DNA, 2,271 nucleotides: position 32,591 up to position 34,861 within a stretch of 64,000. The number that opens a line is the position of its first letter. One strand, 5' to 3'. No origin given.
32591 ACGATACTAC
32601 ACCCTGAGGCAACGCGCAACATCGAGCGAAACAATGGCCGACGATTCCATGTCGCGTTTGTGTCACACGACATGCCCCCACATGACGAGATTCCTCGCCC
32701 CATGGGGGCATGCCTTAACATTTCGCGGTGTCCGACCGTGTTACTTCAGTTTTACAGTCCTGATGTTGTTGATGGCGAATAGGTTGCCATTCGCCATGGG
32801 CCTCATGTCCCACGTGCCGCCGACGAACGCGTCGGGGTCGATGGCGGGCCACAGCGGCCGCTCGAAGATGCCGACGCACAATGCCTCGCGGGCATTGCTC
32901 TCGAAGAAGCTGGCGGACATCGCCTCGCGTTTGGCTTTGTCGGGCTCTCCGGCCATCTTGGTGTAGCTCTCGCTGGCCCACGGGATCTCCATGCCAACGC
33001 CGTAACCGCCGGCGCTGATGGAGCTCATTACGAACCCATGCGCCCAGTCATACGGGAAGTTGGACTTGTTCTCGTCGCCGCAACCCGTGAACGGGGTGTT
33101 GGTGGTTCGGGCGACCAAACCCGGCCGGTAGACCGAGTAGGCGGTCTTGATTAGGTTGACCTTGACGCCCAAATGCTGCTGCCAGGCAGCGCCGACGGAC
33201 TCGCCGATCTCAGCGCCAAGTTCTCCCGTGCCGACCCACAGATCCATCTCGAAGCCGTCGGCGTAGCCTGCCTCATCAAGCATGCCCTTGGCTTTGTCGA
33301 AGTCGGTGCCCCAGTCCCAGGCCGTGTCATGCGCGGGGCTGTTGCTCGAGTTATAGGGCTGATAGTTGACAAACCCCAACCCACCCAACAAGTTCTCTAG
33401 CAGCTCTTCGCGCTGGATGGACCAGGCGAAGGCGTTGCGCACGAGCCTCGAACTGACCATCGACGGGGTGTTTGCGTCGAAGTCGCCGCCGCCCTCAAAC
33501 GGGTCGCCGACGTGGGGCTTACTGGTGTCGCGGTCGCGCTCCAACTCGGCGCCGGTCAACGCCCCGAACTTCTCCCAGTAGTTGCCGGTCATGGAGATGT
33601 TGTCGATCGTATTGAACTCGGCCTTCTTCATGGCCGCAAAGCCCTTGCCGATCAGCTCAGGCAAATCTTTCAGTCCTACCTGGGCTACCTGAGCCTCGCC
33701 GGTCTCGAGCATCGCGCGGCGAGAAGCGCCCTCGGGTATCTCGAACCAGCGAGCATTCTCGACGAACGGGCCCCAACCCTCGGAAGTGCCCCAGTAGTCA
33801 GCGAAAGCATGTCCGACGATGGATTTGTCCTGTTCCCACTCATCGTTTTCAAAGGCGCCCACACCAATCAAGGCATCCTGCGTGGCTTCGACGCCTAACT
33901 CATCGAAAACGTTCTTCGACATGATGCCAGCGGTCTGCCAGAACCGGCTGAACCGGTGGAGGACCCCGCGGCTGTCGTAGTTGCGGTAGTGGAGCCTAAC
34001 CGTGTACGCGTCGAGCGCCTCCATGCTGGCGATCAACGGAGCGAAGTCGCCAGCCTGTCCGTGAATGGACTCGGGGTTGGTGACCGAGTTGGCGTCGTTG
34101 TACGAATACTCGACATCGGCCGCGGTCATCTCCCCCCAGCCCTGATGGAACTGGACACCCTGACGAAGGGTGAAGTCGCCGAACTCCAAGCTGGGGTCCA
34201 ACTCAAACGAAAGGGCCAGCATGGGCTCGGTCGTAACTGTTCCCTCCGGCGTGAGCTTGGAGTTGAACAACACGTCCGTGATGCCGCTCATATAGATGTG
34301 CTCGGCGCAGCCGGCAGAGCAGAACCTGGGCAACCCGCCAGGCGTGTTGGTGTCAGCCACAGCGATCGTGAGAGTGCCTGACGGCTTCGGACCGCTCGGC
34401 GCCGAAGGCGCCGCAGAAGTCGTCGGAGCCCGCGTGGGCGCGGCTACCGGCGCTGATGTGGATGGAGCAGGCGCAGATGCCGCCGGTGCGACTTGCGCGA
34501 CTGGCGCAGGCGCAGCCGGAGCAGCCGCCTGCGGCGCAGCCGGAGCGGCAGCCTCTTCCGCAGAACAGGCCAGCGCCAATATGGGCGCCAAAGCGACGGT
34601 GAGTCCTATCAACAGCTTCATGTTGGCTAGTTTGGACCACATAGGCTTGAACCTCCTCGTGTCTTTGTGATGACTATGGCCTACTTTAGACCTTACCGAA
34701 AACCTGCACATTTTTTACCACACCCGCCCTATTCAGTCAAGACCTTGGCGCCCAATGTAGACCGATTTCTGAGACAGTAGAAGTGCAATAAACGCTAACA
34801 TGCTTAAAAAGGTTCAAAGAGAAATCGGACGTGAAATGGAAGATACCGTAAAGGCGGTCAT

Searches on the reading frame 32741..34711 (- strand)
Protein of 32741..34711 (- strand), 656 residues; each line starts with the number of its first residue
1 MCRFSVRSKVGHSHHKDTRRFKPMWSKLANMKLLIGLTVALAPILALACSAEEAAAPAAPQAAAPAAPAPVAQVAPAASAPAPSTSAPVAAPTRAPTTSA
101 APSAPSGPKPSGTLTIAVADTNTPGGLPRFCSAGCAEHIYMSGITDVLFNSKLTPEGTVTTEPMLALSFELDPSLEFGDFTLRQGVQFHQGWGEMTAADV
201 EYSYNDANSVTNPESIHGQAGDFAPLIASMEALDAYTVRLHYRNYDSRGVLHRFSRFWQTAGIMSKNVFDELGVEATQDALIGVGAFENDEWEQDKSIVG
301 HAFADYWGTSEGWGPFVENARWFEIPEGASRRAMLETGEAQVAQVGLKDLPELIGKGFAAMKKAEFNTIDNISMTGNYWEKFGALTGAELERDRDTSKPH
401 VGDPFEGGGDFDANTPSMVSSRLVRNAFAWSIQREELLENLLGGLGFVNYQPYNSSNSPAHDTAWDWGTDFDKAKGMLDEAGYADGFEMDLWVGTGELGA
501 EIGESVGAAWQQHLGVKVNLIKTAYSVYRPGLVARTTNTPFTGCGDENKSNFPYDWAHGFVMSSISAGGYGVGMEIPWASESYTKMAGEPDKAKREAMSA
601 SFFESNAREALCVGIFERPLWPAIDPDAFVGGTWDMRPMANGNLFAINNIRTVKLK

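Call 50: find_encoding_contigs(protein=window:32741-34711:-, flank=10000, max_places=1)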
Protein window:32741-34711:- (656 aa): no gene with exactly this product is on record in the collection.
